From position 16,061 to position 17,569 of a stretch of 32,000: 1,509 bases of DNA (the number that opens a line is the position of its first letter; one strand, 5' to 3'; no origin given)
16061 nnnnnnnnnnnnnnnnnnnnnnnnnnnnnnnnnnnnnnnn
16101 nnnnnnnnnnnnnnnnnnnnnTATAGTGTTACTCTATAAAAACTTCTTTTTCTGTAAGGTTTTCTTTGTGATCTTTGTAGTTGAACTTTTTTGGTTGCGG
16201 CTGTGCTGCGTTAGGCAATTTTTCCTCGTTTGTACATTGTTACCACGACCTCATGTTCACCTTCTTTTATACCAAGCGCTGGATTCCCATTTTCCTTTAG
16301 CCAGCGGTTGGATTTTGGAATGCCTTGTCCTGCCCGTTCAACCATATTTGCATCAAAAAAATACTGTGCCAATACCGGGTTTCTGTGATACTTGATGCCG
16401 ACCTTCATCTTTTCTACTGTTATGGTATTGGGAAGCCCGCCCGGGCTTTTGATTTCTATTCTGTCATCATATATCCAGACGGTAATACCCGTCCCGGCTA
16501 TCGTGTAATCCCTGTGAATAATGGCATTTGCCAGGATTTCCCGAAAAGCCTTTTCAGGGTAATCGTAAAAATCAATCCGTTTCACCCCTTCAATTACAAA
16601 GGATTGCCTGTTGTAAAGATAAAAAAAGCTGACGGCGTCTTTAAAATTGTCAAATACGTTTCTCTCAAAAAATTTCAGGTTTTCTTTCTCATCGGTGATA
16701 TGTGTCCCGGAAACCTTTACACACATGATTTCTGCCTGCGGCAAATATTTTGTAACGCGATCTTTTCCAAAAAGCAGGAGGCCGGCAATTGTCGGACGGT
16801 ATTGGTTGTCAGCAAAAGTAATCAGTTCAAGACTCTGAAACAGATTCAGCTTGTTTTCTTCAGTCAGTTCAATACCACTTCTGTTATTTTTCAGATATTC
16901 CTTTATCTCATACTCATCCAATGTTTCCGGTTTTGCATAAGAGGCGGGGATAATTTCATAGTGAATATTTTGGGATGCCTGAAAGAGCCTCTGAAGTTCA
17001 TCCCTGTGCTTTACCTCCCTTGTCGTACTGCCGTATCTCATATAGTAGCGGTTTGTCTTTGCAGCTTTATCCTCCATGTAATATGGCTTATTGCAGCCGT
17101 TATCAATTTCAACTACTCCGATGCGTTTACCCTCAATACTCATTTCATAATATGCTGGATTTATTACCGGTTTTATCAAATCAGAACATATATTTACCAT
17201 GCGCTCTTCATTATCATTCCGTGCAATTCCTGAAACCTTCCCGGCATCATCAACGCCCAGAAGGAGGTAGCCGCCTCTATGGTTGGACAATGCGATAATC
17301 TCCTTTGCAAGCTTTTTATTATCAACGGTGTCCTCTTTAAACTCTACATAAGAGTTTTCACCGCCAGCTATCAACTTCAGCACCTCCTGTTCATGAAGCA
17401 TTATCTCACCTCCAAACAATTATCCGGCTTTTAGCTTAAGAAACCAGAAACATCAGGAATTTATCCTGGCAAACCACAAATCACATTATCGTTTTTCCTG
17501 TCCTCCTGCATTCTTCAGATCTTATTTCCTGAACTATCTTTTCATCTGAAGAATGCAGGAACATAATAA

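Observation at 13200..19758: Type III R-M system whose mod and res genes are separated by an AlbA_2/HATPase_c_4 gene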

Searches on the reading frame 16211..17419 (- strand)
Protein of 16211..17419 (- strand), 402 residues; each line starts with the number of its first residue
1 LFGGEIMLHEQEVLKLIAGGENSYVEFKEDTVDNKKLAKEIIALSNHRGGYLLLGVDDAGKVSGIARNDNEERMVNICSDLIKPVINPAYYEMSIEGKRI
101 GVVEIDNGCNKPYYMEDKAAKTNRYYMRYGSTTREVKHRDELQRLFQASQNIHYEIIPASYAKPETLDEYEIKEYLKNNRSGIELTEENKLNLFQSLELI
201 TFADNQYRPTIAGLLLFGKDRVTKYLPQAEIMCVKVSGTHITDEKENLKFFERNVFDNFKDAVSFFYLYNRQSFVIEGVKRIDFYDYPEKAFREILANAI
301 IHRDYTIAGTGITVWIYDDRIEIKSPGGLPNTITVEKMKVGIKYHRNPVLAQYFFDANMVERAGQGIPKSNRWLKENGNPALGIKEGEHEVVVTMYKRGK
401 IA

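Call 3: search_protein_families(library=pfam, proteins=[window:16211-17419:-], max_evalue=0.01)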
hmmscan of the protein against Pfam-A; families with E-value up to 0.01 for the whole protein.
window:16211-17419:- (402 aa): 2 families
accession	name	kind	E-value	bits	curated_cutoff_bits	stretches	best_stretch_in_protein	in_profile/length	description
PF04326.19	SLFN_AlbA_2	-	1.7e-27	96.7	25.3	1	21-136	1-117/118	Schlafen, AlbA_2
PF13749.12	HATPase_c_4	-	1e-20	73.9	26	1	309-395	1-89/89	Putative ATP-dependent DNA helicase recG C-terminal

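Call 4: search_protein_families(library=padloc, proteins=[window:16211-17419:-], max_evalue=0.01)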
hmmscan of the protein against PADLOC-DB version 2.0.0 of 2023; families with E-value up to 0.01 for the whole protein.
window:16211-17419:- (402 aa): 4 families
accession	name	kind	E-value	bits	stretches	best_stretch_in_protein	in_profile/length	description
PDLC02402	Aga_SIR2-PNTD1-PNTD2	-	3.7e-22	76.3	1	181-398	343-564/876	Class I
PDLC02418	Aga_SIR2-Kinase-PNTD1-PNTD2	-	1.3e-17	61.2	1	172-398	192-442/756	Class I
PDLC02394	pAgo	-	1.9e-16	57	1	42-339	64-373/1121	-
PDLC05032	PDC-S50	-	2.6e-12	44.6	1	10-123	6-131/387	-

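Call 5: search_protein_families(library=ncbifam, proteins=[window:16211-17419:-], max_evalue=0.01)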
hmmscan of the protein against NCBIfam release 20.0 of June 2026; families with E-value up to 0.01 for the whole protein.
window:16211-17419:- (402 aa): 0 families

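Call 10: find_homologous_proteins(query=window:16211-17401:-)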
Query window:16211-17401:- (396 aa): 741 proteins with E <= 0.001 among 6854 candidates; the best 120 are listed.
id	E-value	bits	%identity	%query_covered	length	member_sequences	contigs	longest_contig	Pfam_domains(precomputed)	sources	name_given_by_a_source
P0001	5.1e-244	828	91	100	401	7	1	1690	PF13749.13,PF04326.20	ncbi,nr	ncbi:MAG: putative DNA binding domain-containing protein, partial [Candidatus Kuenenia sp.]|nr:putat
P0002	5.3e-244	828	92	100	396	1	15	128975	PF13749.13,PF04326.20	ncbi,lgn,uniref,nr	ncbi:hypothetical protein BIY37_10030 [Candidatus Brocadia sapporoensis]|uniref:Schlafen AlbA-2 doma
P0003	3.6e-235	798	88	100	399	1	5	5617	PF13749.13,PF04326.20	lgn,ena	-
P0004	8.3e-231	784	87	99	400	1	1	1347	PF13749.13,PF04326.20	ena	-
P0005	9.3e-198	675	99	77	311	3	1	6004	PF04326.20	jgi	jgi:Predicted transcriptional regulator containing an HTH domain and an uncharacterized domain share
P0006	1.8e-178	612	66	99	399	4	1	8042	PF13749.13,PF04326.20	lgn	-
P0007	4.0e-178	611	66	99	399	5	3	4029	PF13749.13,PF04326.20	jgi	jgi:ATP-dependent DNA helicase RecG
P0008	1.3e-176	606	65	100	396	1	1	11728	PF13749.13,PF04326.20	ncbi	ncbi:MAG: RNA-binding domain-containing protein [Geobacteraceae bacterium]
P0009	8.5e-175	600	65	99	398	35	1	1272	PF13749.13,PF04326.20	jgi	-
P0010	4.6e-174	597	67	99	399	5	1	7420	PF13749.13,PF04326.20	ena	-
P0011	3.7e-172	591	67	99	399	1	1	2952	PF13749.13,PF04326.20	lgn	-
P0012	4.6e-172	591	66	99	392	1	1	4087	PF13749.13,PF04326.20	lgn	-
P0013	1.0e-171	590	63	100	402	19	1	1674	PF13749.13,PF04326.20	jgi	-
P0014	1.1e-170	586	67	100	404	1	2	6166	PF13749.13,PF04326.20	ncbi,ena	-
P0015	1.8e-170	586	67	99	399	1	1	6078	PF13749.13,PF04326.20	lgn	-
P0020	6.2e-169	580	64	99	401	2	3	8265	PF13749.13,PF04326.20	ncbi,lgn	-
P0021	1.6e-168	579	66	99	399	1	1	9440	PF13749.13,PF04326.20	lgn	-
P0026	2.7e-166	572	65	99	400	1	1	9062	PF13749.13,PF04326.20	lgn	-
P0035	1.2e-146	507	57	99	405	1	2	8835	PF13749.13,PF04326.20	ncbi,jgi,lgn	-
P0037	4.0e-136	472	55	99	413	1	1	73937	PF13749.13,PF04326.20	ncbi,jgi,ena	-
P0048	2.7e-129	450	52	98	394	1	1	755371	PF13749.13,PF04326.20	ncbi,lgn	ncbi:MAG: RNA-binding domain-containing protein [Candidatus Zhuqueibacterota bacterium]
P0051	2.1e-126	440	50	99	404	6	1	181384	PF13749.13,PF04326.20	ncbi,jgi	-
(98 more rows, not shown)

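Call 12: find_encoding_contigs(protein=P0002, flank=10000, max_places=4)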
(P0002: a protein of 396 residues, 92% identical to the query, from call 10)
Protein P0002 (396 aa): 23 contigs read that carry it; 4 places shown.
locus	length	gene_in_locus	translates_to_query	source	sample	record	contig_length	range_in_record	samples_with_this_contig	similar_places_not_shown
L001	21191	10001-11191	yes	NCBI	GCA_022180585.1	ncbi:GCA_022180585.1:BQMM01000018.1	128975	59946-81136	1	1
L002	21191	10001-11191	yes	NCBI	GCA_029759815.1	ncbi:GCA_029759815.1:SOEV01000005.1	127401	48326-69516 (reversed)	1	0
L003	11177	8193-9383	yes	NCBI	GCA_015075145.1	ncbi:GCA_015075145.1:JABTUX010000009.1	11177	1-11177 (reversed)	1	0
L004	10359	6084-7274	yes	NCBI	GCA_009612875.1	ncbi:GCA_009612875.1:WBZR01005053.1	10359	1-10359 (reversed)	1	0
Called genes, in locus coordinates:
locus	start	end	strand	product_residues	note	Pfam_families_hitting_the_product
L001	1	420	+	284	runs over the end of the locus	PF00005:ABC_tran, PF02463:SMC_N (faint), PF13304:AAA_21 (faint)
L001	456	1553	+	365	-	PF00155:Aminotran_1_2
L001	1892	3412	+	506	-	PF01656:CbiA, PF13500:AAA_26, PF07685:GATase_3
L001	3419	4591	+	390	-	PF13593:SBF_like (weak), PF01758:SBF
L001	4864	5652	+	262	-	PF18863:AbiJ_NTD4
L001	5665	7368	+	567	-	PF01555:N6_N4_Mtase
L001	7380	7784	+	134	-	-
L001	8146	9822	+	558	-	PF13749:HATPase_c_4 (weak)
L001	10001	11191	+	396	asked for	PF04326:SLFN_AlbA_2, PF13749:HATPase_c_4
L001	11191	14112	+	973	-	PF04851:ResIII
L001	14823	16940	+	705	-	PF07715:Plug, PF00593:TonB_dep_Rec_b-barrel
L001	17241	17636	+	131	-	PF14478:DUF4430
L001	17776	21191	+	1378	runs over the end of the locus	PF02514:CobN-Mg_chel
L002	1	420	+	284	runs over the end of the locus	PF00005:ABC_tran, PF02463:SMC_N (faint), PF13304:AAA_21 (faint)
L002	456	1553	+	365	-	PF00155:Aminotran_1_2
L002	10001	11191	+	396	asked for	PF04326:SLFN_AlbA_2, PF13749:HATPase_c_4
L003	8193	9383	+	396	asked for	PF04326:SLFN_AlbA_2, PF13749:HATPase_c_4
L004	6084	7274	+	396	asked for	PF04326:SLFN_AlbA_2, PF13749:HATPase_c_4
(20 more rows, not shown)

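Call 13: find_encoding_contigs(protein=P0008, flank=10000, max_places=3)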
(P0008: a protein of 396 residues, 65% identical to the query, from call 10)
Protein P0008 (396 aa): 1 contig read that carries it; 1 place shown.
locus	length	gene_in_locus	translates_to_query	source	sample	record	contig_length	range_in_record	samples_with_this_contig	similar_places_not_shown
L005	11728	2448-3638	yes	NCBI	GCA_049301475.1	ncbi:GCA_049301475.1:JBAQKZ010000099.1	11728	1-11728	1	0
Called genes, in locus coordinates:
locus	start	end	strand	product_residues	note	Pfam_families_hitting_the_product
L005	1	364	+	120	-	?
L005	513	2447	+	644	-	PF01555:N6_N4_Mtase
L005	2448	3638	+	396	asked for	PF04326:SLFN_AlbA_2, PF13749:HATPase_c_4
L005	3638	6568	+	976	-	PF04851:ResIII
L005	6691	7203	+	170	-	PF03205:MobB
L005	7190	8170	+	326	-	PF04055:Radical_SAM, PF06463:Mob_synth_C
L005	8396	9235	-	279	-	PF00590:TP_methylase, PF23016:RsmI_C (weak)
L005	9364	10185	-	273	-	PF02540:NAD_synthase, PF00733:Asn_synthase (weak), PF03054:tRNA_Me_trans (faint), PF06508:QueC (faint)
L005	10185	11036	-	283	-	PF00795:CN_hydrolase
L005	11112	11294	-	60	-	PF12728:HTH_17 (weak)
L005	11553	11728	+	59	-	PF17785:PUA_3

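Call 22: find_related_loci(query=A1, collection=genome_contigs, flank=8000)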
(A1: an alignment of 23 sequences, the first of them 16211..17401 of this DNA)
Query A1 (396 aa) in genome_contigs; peptide patterns used: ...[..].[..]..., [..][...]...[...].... (x = any residue, [..] = any of these).
600 stretches matched a pattern (row limit reached: there are more); 589 encode a relative of the query (tblastn E <= 1e-3); the best 80 are kept; 80 distinct loci.
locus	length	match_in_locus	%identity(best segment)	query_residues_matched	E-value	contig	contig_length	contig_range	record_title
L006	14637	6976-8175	53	1-392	4e-140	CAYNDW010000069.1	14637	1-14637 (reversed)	MAG TPA_asm: uncultured Cytophagia bacterium isolate binchicken_co248_448 genome assembly, contig: NODE_4900_length_1463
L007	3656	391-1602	38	2-391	2e-67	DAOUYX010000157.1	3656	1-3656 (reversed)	MAG TPA_asm: Methanosarcinales archaeon isolate CSMAG_938 CSMAG_938_k141_4988180_length_3656_cov_4.7414, whole genome sh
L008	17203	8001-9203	36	1-392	3e-66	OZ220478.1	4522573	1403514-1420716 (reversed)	MAG: Candidatus Latescibacterota bacterium isolate 1cf545fa-d59a-4aa3-98d5-019dd537838a genome assembly, chromosome: 1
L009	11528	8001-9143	35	2-390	3e-66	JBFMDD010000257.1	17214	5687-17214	MAG: bacterium isolate MAG210 MAG210_257, whole genome shotgun sequence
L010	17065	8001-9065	36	1-362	9e-66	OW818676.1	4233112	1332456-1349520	metagenome genome assembly, chromosome: 1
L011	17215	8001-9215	34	2-390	4e-64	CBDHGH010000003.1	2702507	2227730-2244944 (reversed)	MAG: Dehalococcoidia bacterium isolate 575575bf-984b-4cd3-a7b8-18ad3858fffb genome assembly, contig: contig_3, whole gen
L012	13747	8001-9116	37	6-363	7e-64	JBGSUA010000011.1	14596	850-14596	MAG: Desulfatiglandaceae bacterium isolate JTS-AC421 k141_4091773, whole genome shotgun sequence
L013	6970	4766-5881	35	6-363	1e-60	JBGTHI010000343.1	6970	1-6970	MAG: Myxococcaceae bacterium isolate JTS-RE235 k141_6987479, whole genome shotgun sequence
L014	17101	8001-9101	37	6-363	1e-59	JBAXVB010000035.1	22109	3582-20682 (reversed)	MAG: Deltaproteobacteria bacterium isolate ELA676 MAG676_35, whole genome shotgun sequence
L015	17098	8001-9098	35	6-363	3e-59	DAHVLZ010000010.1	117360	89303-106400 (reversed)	MAG TPA_asm: Proteobacteria bacterium isolate clean41 k141_924050, whole genome shotgun sequence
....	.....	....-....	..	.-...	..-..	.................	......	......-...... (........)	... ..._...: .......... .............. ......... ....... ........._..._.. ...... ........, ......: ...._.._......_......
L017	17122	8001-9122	34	2-361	5e-59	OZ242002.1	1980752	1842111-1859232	MAG: Thermodesulfobacteriota bacterium isolate e7122dd4-f3e6-4f07-b2bf-3ec12583613f genome assembly, chromosome: 1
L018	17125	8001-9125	34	2-361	3e-58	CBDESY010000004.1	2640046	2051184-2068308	MAG: Dehalococcoidia bacterium isolate 9747ee0e-72c6-48f8-bd5a-878beb84f008 genome assembly, contig: contig_4, whole gen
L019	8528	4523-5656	30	1-389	3e-58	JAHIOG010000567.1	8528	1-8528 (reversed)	MAG: bacterium isolate KR13_S3.mb.119 KR13_S3.mb.119_k141_525388, whole genome shotgun sequence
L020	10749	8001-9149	33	2-394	1e-57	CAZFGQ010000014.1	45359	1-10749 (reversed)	MAG TPA_asm: uncultured Spirochaetota bacterium isolate binchicken_co19_489 genome assembly, contig: NODE_953_length_453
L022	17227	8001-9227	33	1-394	3e-57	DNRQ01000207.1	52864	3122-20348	MAG TPA_asm: Geobacter sp. isolate UBA9976 contig_1734, whole genome shotgun sequence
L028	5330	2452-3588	31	1-389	2e-55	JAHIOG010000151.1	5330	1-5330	MAG: bacterium isolate KR13_S3.mb.119 KR13_S3.mb.119_k141_145900, whole genome shotgun sequence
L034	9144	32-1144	33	6-361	7e-54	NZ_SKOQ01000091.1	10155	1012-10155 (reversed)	MAG: Marinospirillum sp. isolate CSSed162cmA_336R1 CSSed16-2cmA-24404, whole genome shotgun sequence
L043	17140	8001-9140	30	2-387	6e-50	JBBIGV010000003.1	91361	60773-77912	MAG: Ignavibacteria bacterium isolate RVF170221_bin_1 NODE_131_length_91361_cov_22.461645, whole genome shotgun sequence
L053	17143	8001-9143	30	2-392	1e-48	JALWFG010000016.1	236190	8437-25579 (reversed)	MAG: Candidatus Desulfofervidaceae bacterium isolate T11_metabat2_scaf2bin.034 T11_NODE_6_length_236190_cov_16.305461, w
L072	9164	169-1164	31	11-347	6e-44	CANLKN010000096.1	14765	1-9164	MAG: Akkermansiaceae bacterium isolate ZE-15may19-223 genome assembly, contig: ZE-15May19-c6257, whole genome shotgun se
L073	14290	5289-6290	31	9-347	6e-44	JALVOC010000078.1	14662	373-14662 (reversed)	MAG: Chromatiales bacterium isolate A3_maxbin2_scaf2bin.437 A3_NODE_2633_length_14662_cov_3.836533, whole genome shotgun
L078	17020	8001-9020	31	2-347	6e-43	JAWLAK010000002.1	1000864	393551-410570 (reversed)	MAG: Thiolinea sp. isolate AC1.102 AC1.102.fa-2, whole genome shotgun sequence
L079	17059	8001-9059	31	8-364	9e-43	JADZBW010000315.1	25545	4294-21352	MAG: Fimbriimonadaceae bacterium isolate SJ693 c_000001515681, whole genome shotgun sequence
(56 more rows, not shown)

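Call 29: find_encoding_contigs(protein=P0021, flank=7000, max_places=2)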
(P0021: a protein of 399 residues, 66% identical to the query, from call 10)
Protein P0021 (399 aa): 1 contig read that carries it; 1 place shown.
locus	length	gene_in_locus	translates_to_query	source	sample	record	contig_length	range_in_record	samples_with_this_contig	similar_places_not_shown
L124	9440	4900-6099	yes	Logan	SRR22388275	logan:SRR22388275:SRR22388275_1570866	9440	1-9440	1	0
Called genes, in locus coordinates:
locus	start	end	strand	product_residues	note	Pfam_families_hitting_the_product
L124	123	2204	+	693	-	PF01555:N6_N4_Mtase, PF02086:MethyltransfD12 (faint)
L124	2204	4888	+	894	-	PF02463:SMC_N (weak), PF13304:AAA_21 (faint), PF13476:AAA_23 (weak)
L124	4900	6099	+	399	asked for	PF04326:SLFN_AlbA_2, PF13749:HATPase_c_4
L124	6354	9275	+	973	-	PF04851:ResIII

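Call 30: find_encoding_contigs(protein=P0037, flank=7000, max_places=2)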
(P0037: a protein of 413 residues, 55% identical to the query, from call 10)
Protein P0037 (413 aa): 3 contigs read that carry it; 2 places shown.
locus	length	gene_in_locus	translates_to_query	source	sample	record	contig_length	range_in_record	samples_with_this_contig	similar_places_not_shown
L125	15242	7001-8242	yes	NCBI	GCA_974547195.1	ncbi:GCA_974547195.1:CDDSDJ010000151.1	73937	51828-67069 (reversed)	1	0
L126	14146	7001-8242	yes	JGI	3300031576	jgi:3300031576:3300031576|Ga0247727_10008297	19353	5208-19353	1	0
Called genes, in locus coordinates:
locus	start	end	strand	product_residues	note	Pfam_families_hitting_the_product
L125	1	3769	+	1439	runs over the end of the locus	PF05057:DUF676 (faint), PF06028:DUF915 (faint), PF00561:Abhydrolase_1, PF07819:PGAP1 (weak), PF02450:LCAT (weak), PF01551:Peptidase_M23, PF13860:FlgD_ig (weak), PF18962:Por_Secre_tail (weak), +1 more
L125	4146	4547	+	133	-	PF00903:Glyoxalase, PF13468:Glyoxalase_3, PF13669:Glyoxalase_4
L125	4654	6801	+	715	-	PF05378:Hydant_A_N, PF01968:Hydantoinase_A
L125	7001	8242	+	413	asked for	PF04326:SLFN_AlbA_2, PF13749:HATPase_c_4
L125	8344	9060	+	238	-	PF00106:adh_short, PF08659:KR, PF23441:SDR (faint), PF13561:adh_short_C2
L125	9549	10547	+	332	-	PF15902:Sortilin-Vps10 (faint), PF25852:DUF6242_C (faint), PF02012:BNR (faint)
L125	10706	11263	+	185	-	PF00856:SET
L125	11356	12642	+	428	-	PF13432:TPR_16, PF14559:TPR_19, PF07719:TPR_2 (weak), PF13181:TPR_8 (weak), PF13424:TPR_12, PF13432:TPR_16, PF25063:ARM_TT21_C (weak), PF14559:TPR_19 (weak), +8 more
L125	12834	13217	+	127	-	PF02627:CMD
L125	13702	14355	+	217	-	PF03551:PadR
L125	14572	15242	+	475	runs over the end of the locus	PF02321:OEP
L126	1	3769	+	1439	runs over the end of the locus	PF05057:DUF676 (faint), PF06028:DUF915 (faint), PF00561:Abhydrolase_1, PF07819:PGAP1 (weak), PF02450:LCAT (weak), PF01551:Peptidase_M23, PF13860:FlgD_ig (weak), PF18962:Por_Secre_tail (weak), +1 more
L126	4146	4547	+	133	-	PF00903:Glyoxalase, PF13468:Glyoxalase_3, PF13669:Glyoxalase_4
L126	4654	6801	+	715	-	PF05378:Hydant_A_N, PF01968:Hydantoinase_A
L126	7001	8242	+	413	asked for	PF04326:SLFN_AlbA_2, PF13749:HATPase_c_4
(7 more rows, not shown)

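Call 31: find_encoding_contigs(protein=P0048, flank=7000, max_places=2)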
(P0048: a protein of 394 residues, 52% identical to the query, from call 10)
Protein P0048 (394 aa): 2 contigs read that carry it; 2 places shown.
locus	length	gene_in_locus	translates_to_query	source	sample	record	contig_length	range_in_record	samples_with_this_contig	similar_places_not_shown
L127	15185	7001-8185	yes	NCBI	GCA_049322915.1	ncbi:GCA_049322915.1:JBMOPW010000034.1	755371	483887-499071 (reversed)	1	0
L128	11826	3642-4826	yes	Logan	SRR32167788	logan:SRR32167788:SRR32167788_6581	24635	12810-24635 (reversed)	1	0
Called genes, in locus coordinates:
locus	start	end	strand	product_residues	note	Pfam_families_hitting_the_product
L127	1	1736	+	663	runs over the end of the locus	PF17203:sCache_3_2 (faint), PF17201:Cache_3-Cache_2, PF17202:sCache_3_3, PF00672:HAMP, PF00512:HisKA, PF02518:HATPase_c, PF14501:HATPase_c_5 (weak)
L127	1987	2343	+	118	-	PF02656:DUF202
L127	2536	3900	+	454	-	PF00072:Response_reg, PF00158:Sigma54_activat, PF14532:Sigma54_activ_2, PF00004:AAA (weak), PF07728:AAA_5 (weak), PF25601:AAA_lid_14, PF02954:HTH_8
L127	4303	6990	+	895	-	PF02463:SMC_N (faint), PF13175:AAA_15 (faint), PF13304:AAA_21 (faint)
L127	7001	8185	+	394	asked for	PF04326:SLFN_AlbA_2, PF13749:HATPase_c_4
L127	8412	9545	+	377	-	PF01262:AlaDh_PNT_C, PF02254:TrkA_N (weak), PF03435:Sacchrp_dh_NADP, PF13460:NAD_binding_10 (weak), PF16653:Sacchrp_dh_C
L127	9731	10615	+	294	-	PF00912:Transgly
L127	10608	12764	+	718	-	PF14559:TPR_19 (faint), PF00515:TPR_1 (faint), PF07719:TPR_2 (faint), PF13181:TPR_8 (faint), PF13424:TPR_12 (faint), PF20094:GWxTD_dom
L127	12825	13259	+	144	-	-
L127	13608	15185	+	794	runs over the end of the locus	PF07690:MFS_1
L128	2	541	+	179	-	?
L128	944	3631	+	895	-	PF02463:SMC_N (faint), PF13175:AAA_15 (faint), PF13304:AAA_21 (faint)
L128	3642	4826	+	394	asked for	PF04326:SLFN_AlbA_2, PF13749:HATPase_c_4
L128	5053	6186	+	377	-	PF01262:AlaDh_PNT_C, PF02254:TrkA_N (weak), PF03435:Sacchrp_dh_NADP, PF13460:NAD_binding_10 (weak), PF16653:Sacchrp_dh_C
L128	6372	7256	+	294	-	PF00912:Transgly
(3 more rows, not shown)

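Call 32: find_encoding_contigs(protein=P0051, flank=7000, max_places=2)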
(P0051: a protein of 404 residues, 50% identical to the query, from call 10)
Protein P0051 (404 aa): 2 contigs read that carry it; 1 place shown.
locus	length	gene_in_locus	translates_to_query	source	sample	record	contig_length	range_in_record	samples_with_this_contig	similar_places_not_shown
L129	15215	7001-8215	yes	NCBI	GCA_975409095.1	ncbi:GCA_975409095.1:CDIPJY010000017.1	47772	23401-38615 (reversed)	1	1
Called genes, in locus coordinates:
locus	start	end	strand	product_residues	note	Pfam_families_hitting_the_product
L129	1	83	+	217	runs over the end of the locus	PF10067:DUF2306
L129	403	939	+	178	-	PF02223:Thymidylate_kin (weak)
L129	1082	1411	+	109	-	-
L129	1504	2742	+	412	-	PF03486:HI0933_like, PF22780:HI0933_like_1st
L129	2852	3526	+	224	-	-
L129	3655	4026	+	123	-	PF03366:YEATS (weak), PF20305:pYEATS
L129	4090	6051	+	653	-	PF13484:Fer4_16 (faint), PF13534:Fer4_17 (faint), PF13183:Fer4_8 (weak), PF13237:Fer4_10 (faint)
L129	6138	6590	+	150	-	PF18812:PBECR3 (weak)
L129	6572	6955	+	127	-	-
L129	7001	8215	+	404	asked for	PF04326:SLFN_AlbA_2, PF13749:HATPase_c_4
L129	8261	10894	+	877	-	PF00111:Fer2 (faint), PF01799:Fer2_2, PF01315:Ald_Xan_dh_C, PF02738:MoCoBD_1, PF20256:MoCoBD_2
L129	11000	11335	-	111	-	-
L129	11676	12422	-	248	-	PF00072:Response_reg, PF04397:LytTR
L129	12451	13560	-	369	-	PF06580:His_kinase, PF02518:HATPase_c (weak)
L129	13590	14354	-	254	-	PF06736:TMEM175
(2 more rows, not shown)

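Call 35: search_protein_families(library=pfam, proteins=[L124:2204-4888:+], max_evalue=0.01)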
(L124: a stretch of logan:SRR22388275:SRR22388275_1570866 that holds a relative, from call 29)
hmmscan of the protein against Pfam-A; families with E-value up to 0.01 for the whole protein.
L124:2204-4888:+ (894 aa): 6 families
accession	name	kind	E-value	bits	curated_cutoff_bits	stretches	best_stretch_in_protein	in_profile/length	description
PF02463.25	SMC_N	-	3.4e-10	40.2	40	1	292-359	18-85/220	RecF/RecN/SMC N terminal domain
PF13304.12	AAA_21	-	7.3e-07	30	27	0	300-380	1-95/304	AAA domain, putative AbiEii toxin, Type IV TA system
PF13476.12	AAA_23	-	8.7e-07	30.2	27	1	290-548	11-194/201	AAA domain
PF13555.12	AAA_29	-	0.0026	17.9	27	1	288-320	11-44/61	P-loop containing region of AAA domain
PF02811.25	PHP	-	0.0029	18.4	26.4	1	44-155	17-100/164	PHP domain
PF13521.12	AAA_28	-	0.0071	17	27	0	302-324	3-25/164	AAA domain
